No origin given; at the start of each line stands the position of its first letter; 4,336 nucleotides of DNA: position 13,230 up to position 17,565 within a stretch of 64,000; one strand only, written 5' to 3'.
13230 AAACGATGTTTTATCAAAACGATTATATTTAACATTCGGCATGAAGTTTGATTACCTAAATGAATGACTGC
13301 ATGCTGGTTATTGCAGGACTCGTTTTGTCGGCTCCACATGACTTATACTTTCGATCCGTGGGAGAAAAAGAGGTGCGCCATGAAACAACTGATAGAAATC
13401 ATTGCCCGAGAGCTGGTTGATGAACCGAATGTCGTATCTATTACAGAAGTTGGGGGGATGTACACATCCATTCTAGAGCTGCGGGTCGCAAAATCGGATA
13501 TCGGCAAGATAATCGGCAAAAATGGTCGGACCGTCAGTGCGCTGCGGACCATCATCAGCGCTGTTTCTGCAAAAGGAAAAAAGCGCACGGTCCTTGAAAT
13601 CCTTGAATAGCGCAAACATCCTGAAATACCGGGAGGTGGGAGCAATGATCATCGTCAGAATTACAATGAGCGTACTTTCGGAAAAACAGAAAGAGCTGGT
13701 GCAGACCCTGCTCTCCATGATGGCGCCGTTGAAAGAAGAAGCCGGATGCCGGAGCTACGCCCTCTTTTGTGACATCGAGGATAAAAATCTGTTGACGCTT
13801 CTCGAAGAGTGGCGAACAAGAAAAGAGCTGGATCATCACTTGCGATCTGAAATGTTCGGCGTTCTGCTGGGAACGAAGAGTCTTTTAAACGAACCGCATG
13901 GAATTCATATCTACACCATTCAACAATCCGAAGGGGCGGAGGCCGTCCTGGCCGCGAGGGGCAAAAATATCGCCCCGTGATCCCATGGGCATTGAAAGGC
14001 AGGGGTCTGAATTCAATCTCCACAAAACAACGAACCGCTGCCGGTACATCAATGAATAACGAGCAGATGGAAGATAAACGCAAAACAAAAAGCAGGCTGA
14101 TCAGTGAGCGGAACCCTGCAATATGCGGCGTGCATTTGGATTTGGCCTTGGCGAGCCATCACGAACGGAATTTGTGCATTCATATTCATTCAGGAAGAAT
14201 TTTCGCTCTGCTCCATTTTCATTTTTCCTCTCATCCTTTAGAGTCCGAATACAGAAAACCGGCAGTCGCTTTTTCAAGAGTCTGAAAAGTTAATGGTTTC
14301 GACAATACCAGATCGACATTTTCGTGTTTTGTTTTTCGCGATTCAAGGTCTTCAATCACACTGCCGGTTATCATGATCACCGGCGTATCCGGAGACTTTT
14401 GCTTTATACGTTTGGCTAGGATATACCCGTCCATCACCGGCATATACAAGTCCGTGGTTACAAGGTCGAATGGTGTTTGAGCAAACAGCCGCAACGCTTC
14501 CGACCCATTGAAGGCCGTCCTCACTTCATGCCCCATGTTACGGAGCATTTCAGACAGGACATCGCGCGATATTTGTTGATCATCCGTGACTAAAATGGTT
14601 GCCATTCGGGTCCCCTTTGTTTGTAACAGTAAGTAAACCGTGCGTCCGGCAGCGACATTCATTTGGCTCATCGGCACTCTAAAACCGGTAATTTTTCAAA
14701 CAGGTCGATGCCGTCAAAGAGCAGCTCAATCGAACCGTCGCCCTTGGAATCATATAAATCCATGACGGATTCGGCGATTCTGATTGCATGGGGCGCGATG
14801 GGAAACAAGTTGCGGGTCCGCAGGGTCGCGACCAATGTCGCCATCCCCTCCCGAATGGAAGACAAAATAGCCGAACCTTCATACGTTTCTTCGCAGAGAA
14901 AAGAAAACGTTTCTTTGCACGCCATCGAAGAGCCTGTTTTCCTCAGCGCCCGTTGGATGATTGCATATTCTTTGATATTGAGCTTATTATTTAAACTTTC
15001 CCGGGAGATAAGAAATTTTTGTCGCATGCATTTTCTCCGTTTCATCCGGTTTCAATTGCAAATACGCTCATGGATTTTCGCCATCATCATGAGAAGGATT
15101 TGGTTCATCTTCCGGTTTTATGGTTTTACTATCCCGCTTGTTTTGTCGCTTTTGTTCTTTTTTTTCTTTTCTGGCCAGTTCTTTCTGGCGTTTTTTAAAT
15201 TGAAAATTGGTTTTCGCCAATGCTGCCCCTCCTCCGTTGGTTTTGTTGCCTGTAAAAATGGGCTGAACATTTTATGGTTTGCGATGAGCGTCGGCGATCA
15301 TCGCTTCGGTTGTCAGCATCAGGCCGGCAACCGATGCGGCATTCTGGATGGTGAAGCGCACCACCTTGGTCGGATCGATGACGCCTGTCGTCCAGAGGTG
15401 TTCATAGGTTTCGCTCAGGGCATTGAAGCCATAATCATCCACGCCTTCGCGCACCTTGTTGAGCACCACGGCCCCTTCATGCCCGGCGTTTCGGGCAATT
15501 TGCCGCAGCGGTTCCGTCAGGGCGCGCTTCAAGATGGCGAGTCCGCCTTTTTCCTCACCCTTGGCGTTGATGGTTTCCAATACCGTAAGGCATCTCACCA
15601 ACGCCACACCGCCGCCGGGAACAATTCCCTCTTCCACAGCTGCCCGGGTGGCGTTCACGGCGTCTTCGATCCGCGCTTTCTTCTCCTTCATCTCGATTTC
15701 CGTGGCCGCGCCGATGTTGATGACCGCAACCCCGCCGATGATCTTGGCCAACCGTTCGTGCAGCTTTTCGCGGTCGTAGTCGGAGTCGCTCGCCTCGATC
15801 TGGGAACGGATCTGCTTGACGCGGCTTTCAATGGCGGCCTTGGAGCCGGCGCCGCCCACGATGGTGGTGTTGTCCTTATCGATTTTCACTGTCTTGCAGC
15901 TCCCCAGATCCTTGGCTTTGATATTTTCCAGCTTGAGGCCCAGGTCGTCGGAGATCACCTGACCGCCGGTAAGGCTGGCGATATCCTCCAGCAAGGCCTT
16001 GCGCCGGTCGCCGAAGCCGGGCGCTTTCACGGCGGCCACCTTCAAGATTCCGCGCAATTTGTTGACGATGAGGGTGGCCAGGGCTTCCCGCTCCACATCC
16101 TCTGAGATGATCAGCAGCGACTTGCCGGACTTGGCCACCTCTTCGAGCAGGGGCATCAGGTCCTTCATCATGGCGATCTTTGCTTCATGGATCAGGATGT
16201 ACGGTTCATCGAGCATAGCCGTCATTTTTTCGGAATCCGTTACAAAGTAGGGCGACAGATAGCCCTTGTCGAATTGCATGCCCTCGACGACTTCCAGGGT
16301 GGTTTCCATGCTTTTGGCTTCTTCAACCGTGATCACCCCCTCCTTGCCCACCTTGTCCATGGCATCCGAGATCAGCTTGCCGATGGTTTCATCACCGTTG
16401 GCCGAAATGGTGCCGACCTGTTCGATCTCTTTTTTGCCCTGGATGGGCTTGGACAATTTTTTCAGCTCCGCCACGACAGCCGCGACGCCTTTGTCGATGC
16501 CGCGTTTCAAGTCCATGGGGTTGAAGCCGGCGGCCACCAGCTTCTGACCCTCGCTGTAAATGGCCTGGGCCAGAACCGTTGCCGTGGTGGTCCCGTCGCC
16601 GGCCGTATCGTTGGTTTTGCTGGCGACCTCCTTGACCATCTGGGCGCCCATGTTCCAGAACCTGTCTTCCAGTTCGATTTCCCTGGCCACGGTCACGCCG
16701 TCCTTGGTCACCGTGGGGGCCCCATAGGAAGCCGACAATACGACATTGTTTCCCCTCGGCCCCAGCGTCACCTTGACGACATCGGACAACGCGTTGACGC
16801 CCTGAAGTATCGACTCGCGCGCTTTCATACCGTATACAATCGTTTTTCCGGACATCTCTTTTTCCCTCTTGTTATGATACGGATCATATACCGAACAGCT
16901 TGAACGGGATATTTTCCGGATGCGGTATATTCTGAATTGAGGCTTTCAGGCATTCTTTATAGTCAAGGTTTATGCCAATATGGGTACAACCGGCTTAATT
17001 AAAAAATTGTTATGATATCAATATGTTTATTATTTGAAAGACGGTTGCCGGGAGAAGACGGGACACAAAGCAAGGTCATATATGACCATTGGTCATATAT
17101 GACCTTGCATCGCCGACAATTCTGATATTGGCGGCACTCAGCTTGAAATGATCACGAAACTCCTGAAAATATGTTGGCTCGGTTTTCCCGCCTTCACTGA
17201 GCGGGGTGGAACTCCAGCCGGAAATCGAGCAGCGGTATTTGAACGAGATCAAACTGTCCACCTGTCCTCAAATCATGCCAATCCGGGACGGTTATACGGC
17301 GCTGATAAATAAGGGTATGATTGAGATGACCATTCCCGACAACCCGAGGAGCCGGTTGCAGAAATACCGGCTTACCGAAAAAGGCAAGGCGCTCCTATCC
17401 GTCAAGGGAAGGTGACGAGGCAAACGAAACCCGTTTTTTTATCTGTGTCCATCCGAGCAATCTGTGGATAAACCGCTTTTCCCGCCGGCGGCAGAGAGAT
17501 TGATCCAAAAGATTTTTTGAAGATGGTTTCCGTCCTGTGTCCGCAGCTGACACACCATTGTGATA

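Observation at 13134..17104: One enhancer/promoter design drives two convergent operons next to a PAS sigma54 activator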

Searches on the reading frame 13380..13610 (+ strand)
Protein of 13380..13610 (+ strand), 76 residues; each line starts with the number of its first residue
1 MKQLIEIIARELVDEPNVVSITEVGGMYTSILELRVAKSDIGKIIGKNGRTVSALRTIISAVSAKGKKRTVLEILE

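Call 8: search_protein_families(library=pfam, proteins=[window:13380-13610:+], max_evalue=0.01)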
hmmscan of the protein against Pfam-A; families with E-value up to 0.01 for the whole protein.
window:13380-13610:+ (76 aa): 2 families
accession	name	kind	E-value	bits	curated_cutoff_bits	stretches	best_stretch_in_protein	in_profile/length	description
PF13083.13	KH_KhpA-B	-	8.6e-21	74.1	32.1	1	2-74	1-73/73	KhpA/KhpB, KH domain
PF00013.35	KH_1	-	0.00046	20.3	21.5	1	32-57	2-27/66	KH domain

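Call 43: search_protein_families(library=ncbifam, proteins=[window:13380-13610:+], max_evalue=0.001)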
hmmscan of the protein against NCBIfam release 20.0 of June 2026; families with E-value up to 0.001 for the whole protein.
window:13380-13610:+ (76 aa): 4 families
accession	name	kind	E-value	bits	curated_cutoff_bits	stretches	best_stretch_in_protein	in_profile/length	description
NF001748.0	PRK00468.1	equivalog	5.7e-25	87.5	106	1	1-75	1-75/75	KH domain-containing protein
NF002201.0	PRK01064.1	equivalog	6.3e-23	81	85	1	1-76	1-76/78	hypothetical protein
NF002761.0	PRK02821.1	equivalog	9.9e-15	54.3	106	1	3-66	4-67/77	RNA-binding protein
NF041568.1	Jag_EloR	equivalog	0.0003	20.8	145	1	30-71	87-128/203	RNA-binding cell elongation regulator Jag/EloR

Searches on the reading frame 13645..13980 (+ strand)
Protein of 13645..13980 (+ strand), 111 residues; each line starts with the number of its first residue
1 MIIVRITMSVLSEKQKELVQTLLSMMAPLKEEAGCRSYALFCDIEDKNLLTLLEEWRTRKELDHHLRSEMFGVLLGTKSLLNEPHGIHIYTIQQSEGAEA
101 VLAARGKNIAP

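Call 8: search_protein_families(library=pfam, proteins=[window:13645-13980:+], max_evalue=0.01)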
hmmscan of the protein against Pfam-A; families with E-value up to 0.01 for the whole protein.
window:13645-13980:+ (111 aa): 1 family
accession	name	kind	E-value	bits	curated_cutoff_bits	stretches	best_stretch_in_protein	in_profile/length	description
PF03992.22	ABM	-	8.8e-16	58.3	23.1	1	1-71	1-72/78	Antibiotic biosynthesis monooxygenase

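Call 43: search_protein_families(library=ncbifam, proteins=[window:13645-13980:+], max_evalue=0.001)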
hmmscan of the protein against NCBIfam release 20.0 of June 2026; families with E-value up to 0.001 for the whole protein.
window:13645-13980:+ (111 aa): 0 families

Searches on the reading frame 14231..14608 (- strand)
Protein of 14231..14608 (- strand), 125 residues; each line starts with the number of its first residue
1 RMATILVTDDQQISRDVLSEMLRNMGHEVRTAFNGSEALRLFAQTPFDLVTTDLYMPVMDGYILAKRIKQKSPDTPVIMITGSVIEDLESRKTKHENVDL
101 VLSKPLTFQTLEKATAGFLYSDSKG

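Call 8: search_protein_families(library=pfam, proteins=[window:14231-14608:-], max_evalue=0.01)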
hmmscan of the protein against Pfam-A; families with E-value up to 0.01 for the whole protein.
window:14231-14608:- (125 aa): 1 family
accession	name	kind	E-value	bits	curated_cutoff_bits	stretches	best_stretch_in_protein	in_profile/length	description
PF00072.30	Response_reg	-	3.4e-23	82.4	30.2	1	5-114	1-109/111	Response regulator receiver domain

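Call 43: search_protein_families(library=ncbifam, proteins=[window:14231-14608:-], max_evalue=0.001)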
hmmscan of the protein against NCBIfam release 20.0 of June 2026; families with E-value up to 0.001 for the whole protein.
window:14231-14608:- (125 aa): 89 families (the best 25 are shown)
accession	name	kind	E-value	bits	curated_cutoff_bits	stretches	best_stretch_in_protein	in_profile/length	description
NF008099.0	PRK10841.1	equivalog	1e-22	79.8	920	1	4-116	826-937/949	two-component system sensor histidine kinase RcsC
NF046022.1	RespRegCpdRBruc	equivalog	9.9e-21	74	180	1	2-111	1-109/120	cell cycle two-component system response regulator CpdR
NF011874.0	PRK15347.1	equivalog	3.8e-20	71.5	852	1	4-114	692-805/921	two component system sensor kinase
NF041945.1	LuxN_Vibrio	equivalog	1.3e-17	63.2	1550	1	3-119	721-835/839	quorum-sensing autoinducer 1 sensor kinase/phosphatase LuxN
NF045944.1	ResRegRpaBCyano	equivalog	8.3e-17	61.3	330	1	6-114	1-107/229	response regulator transcription factor RpaB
NF045505.1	RR_RssB_Pseudo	equivalog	7.5e-16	58.1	700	1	3-85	6-88/394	two-component system response regulator RssB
NF007969.0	PRK10693.1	equivalog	8.1e-16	57.9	329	1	4-106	9-110/337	two-component system response regulator RssB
NF008302.0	PRK11091.1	equivalog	1.7e-15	56.3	838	1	4-119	527-643/779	aerobic respiration two-component sensor histidine kinase ArcB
NF008469.0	PRK11361.1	equivalog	5e-15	55.2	714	1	3-84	5-86/461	acetoacetate metabolism transcriptional regulator AtoC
TIGR02956.1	TMAO_torS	equivalog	1.8e-14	52.8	676.5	1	3-123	702-824/967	TMAO reductase system sensor histidine kinase/response regulator TorS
NF053512.1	nitric_RR_NosR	exception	2.2e-14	53.3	400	1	5-83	1-79/422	response regulator c-di-GMP phosphodiesterase, NosR family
NF046026.1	HisKinCckACaul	equivalog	3.3e-14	51.9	1000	1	5-112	561-669/678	cell cycle histidine kinase CckA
NF007135.0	PRK09581.1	equivalog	3.6e-14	52.4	474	1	2-91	2-91/457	PleD family two-component system response regulator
TIGR01818.1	ntrC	equivalog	4.1e-14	52.2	558.6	1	5-83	1-79/463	nitrogen regulation protein NR(I)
NF007005.1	PRK09468.1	equivalog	5.1e-14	52.3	331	1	3-107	4-107/237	osmolarity response regulator transcription factor OmpR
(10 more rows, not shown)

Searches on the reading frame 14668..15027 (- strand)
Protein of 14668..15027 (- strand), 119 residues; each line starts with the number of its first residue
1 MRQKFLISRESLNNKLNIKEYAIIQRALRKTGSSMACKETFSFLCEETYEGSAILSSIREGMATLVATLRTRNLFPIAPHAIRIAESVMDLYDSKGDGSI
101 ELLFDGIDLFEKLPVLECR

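Call 8: search_protein_families(library=pfam, proteins=[window:14668-15027:-], max_evalue=0.01)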
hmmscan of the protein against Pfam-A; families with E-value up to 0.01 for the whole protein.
window:14668-15027:- (119 aa): 0 families

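Call 43: search_protein_families(library=ncbifam, proteins=[window:14668-15027:-], max_evalue=0.001)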
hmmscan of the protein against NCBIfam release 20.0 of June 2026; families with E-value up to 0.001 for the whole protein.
window:14668-15027:- (119 aa): 0 families

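Call 52: search_solved_structures(query=window:14668-15027:-, max_evalue=1)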
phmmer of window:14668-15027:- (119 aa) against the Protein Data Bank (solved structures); distinct sequences matched with E-value up to 1: 3.
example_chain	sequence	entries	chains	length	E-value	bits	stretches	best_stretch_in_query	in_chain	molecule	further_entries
6e9y_A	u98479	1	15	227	0.047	17.3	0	75-102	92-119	DHF38 filament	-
6gx7_G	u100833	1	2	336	0.81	13.3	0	6-66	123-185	Low calcium response E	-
4nrh_A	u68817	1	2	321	0.91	13.1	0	6-66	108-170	CopN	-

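Call 53: find_homologous_proteins(query=window:14668-15027:-, max_evalue=0.001)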
Query window:14668-15027:- (119 aa): 65 proteins with E <= 0.001 among 75 candidates.
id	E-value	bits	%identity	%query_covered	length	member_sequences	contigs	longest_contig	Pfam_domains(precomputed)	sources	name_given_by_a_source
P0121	5.8e-70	250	100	100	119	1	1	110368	-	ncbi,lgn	ncbi:MAG: hypothetical protein ACOZF0_15255 [Thermodesulfobacteriota bacterium]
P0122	2.4e-45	171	71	99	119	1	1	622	-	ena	-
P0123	2.5e-45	171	69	99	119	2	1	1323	-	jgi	jgi:hypothetical protein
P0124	2.2e-43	165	69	97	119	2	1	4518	-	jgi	-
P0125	1.4e-42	162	68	97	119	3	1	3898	-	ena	-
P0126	1.4e-40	156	62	97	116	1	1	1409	-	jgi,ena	-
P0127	3.1e-37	145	67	92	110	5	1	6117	-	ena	-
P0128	1.2e-35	140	64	92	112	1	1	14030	-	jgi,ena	jgi:hypothetical protein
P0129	4.7e-35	138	62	92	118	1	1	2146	-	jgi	-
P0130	1.8e-34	136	63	92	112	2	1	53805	-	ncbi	-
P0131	2.4e-34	136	61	92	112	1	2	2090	-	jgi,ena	-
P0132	3.3e-34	135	59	97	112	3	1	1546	-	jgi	-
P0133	3.4e-34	135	61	92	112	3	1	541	-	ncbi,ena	-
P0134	1.3e-33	133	61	92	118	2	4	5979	-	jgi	-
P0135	1.3e-33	133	61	92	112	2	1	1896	-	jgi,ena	-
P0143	1.1e-31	127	57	92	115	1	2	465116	-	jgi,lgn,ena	-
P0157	5.2e-27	112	55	92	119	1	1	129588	-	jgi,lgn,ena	-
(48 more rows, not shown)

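Call 54: find_encoding_contigs(protein=P0130, flank=6000, max_places=1)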
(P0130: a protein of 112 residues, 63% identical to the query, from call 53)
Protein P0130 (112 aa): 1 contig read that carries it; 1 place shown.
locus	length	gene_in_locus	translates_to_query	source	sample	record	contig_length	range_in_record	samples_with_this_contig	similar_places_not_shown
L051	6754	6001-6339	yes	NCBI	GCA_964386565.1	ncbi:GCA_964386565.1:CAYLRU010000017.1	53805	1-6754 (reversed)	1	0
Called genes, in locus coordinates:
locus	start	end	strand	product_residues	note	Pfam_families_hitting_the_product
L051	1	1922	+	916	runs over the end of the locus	PF01368:DHH, PF02272:DHHA1 (faint), PF00571:CBS (weak), PF01743:PolyA_pol, PF12627:PolyA_pol_RNAbd (weak)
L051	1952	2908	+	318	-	PF00579:tRNA-synt_1b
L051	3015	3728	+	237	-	PF02616:SMC_ScpA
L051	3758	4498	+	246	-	PF04079:SMC_ScpB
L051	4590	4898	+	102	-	PF18291:HU-HIG (weak), PF00216:Bac_DNA_binding, PF18175:HU-CCDC81_bac_2 (faint)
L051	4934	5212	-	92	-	-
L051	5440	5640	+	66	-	PF00313:CSD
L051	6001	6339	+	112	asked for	-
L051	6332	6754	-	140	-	?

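Call 55: find_encoding_contigs(protein=P0143, flank=6000, max_places=1)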
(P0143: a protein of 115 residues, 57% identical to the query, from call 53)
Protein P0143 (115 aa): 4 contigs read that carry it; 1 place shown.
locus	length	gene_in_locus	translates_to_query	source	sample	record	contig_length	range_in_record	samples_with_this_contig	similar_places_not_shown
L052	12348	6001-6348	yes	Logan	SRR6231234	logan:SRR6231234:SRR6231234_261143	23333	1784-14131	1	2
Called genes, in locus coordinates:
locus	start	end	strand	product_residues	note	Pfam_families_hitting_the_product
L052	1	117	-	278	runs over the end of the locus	-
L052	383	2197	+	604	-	PF08439:Peptidase_M3_N, PF01432:Peptidase_M3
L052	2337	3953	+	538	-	PF07837:FTCD_N, PF02971:FTCD, PF04961:FTCD_C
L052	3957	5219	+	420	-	PF01979:Amidohydro_1, PF07969:Amidohydro_3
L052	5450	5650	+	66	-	PF00313:CSD, PF08206:OB_RNB (faint)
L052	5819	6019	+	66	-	-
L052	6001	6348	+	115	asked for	-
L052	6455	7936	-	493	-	PF00749:tRNA-synt_1c, PF19269:Anticodon_2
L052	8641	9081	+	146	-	PF07238:PilZ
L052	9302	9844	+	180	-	-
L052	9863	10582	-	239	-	PF02596:DUF169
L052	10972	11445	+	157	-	PF06325:PrmA, PF13649:Methyltransf_25 (weak), PF13847:Methyltransf_31 (weak)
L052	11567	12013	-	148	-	PF03473:MOSC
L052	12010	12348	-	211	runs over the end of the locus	PF13489:Methyltransf_23, PF07021:MetW, PF13847:Methyltransf_31, PF08241:Methyltransf_11, PF08242:Methyltransf_12 (faint), PF13649:Methyltransf_25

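Call 56: find_encoding_contigs(protein=P0157, flank=6000, max_places=1)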
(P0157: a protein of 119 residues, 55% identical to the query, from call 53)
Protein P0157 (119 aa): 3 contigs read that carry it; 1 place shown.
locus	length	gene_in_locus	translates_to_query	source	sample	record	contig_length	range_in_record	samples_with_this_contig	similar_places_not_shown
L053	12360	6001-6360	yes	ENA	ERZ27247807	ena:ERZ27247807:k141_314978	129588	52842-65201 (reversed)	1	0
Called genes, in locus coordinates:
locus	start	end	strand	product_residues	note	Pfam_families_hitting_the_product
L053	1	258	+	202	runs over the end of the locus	PF07879:PHB_acc_N, PF05597:Phasin (weak)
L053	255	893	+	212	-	PF26621:DUF8198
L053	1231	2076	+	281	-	PF01734:Patatin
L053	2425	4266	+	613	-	PF00465:Fe-ADH, PF13685:Fe-ADH_2, PF25137:ADH_Fe_C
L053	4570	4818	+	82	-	-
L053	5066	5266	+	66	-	PF00313:CSD, PF08206:OB_RNB (weak)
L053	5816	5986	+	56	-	-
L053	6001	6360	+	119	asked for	-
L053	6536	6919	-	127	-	PF04024:PspC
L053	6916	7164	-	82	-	-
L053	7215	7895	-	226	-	PF04012:PspA_IM30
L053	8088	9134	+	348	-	PF00158:Sigma54_activat, PF14532:Sigma54_activ_2, PF25601:AAA_lid_14, PF02954:HTH_8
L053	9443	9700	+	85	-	-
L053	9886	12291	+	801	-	PF20437:LonC_helical, PF13654:AAA_32, PF20436:LonB_AAA-LID, PF05362:Lon_C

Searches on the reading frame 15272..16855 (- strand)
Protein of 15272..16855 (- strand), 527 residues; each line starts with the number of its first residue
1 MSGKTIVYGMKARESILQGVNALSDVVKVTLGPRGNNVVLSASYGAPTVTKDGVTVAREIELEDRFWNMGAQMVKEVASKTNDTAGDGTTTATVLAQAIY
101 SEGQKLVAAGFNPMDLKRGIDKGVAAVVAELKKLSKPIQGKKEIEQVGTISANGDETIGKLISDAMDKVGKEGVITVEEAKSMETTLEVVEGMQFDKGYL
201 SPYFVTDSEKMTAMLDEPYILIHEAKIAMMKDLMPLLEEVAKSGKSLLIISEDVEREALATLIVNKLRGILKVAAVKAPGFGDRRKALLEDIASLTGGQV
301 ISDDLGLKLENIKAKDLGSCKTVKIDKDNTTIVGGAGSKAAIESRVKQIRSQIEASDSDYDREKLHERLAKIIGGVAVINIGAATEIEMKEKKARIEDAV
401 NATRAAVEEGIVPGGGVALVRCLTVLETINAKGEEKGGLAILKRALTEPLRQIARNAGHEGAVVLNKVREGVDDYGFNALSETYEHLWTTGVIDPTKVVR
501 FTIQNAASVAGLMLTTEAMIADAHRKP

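Call 8: search_protein_families(library=pfam, proteins=[window:15272-16855:-], max_evalue=0.01)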
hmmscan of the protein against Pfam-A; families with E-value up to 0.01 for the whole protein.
window:15272-16855:- (527 aa): 1 family
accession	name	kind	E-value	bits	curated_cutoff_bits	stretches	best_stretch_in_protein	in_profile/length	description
PF00118.29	Cpn60_TCP1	-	3.1e-76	257.5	34.3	1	23-522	1-488/490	TCP-1/cpn60 chaperonin family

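Call 43: search_protein_families(library=ncbifam, proteins=[window:15272-16855:-], max_evalue=0.001)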
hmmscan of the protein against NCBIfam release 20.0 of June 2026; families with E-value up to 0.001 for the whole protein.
window:15272-16855:- (527 aa): 19 families
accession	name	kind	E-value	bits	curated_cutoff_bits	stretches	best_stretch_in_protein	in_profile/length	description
NF009488.0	PRK12850.1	subfamily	3.2e-253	841.2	475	1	1-525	1-526/544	chaperonin GroEL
NF000592.1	PRK00013.1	subfamily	2.2e-250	831.6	397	1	4-523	2-523/524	chaperonin GroEL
NF009489.0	PRK12851.1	subfamily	4.6e-247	820.7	464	1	1-525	1-526/541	chaperonin GroEL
TIGR02348.1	GroEL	equivalog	2.7e-246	818.1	582.1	1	4-525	2-525/526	chaperonin GroEL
NF009487.0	PRK12849.1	subfamily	1.4e-239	795.9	352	1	4-525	3-525/543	chaperonin GroEL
NF010704.0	PRK14104.1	subfamily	1.5e-228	759.5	1041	1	1-526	1-528/546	chaperonin GroEL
NF038369.1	GroEL3_Chlamy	exception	2e-83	280.8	600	1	11-516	11-502/506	variant chaperonin GroEL3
NF038370.1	GroEL2_Chlamy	exception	1.5e-57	195.5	600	1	15-522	14-521/533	variant chaperonin GroEL2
NF041082.2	thermosome_alpha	equivalog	1.8e-27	96.4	450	2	8-232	14-238/519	thermosome subunit alpha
NF041083.2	thermosome_beta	equivalog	1.1e-26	94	400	2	7-230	13-237/520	thermosome subunit beta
TIGR02339.1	thermosome_arch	subfamily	4.9e-26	91.6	671.1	2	6-173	11-183/521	thermosome subunit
TIGR02343.1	chap_CCT_epsi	equivalog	2.2e-20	72.8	710.5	1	5-184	21-198/532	T-complex protein 1 subunit epsilon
TIGR02345.1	chap_CCT_eta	equivalog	6.5e-20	70.9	669.2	2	17-179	24-181/523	T-complex protein 1 subunit eta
TIGR02347.1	chap_CCT_zeta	equivalog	1.1e-18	67.1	587.15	2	17-195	22-196/531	T-complex protein 1 subunit zeta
TIGR02341.1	chap_CCT_beta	equivalog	5.5e-17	61.6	522.15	1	11-135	14-136/519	T-complex protein 1 subunit beta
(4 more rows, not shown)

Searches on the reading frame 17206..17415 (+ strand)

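Call 8: search_protein_families(library=pfam, proteins=[window:17206-17415:+], max_evalue=0.01)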
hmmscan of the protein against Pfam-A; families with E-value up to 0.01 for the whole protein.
window:17206-17415:+ (69 aa): 1 family
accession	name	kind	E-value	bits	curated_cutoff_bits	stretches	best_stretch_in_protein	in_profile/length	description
PF21247.3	Fic-like_C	-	2.7e-10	40.4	27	1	34-57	41-64/64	Filamentation induced by cAMP protein Fic-like, C-terminal domain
